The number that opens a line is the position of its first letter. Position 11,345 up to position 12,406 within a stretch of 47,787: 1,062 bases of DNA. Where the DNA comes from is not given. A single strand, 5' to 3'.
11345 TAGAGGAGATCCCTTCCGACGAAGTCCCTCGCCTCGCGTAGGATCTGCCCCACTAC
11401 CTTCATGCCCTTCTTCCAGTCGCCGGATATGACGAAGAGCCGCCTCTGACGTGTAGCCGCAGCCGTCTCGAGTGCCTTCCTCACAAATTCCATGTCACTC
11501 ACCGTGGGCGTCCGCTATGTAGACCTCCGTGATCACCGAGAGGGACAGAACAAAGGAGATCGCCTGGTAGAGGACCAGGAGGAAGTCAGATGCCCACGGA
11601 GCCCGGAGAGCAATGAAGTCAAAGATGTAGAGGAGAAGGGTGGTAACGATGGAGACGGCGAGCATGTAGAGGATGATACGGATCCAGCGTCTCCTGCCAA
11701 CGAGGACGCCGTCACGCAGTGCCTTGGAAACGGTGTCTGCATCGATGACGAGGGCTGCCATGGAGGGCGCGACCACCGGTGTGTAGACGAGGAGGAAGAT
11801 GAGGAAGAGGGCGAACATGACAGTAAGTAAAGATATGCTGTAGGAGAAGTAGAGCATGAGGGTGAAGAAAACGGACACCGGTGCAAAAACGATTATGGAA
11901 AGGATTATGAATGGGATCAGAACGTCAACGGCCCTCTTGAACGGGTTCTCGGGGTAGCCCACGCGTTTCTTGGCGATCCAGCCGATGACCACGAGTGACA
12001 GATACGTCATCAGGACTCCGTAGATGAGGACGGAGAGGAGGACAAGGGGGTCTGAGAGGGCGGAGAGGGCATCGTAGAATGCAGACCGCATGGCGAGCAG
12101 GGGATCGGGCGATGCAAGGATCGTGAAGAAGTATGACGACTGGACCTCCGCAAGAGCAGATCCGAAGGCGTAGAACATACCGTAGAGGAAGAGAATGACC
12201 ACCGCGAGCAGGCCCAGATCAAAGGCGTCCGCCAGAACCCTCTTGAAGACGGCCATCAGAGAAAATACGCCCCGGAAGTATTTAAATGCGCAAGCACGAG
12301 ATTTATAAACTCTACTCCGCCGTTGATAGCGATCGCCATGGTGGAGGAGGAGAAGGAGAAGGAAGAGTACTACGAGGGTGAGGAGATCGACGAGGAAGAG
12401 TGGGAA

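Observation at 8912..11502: YqfB-type ASCH protein co-transcribed (4-nt overlap) with the ac4C writer TmcA: possible writer plus deacetylase/salvage pair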

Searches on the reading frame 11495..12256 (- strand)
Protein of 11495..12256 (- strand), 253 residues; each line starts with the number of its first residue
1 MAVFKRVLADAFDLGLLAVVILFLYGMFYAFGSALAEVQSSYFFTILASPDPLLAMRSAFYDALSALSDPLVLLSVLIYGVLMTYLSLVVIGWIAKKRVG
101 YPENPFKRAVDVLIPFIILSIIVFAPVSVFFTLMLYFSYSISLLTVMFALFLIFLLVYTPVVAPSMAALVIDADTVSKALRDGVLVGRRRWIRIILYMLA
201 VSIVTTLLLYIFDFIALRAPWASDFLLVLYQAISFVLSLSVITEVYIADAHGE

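Call 3: search_protein_families(library=pfam, proteins=[window:11495-12256:-], max_evalue=0.01)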
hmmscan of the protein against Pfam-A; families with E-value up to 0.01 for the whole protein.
window:11495-12256:- (253 aa): 1 family
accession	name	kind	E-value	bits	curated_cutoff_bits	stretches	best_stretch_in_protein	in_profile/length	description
PF19946.4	DUF6408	-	0.0023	18.4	25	1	188-209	10-31/42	Family of unknown function (DUF6408)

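Call 4: search_protein_families(library=ncbifam, proteins=[window:11495-12256:-], max_evalue=0.01)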
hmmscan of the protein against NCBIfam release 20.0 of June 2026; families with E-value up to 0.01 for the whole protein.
window:11495-12256:- (253 aa): 0 families
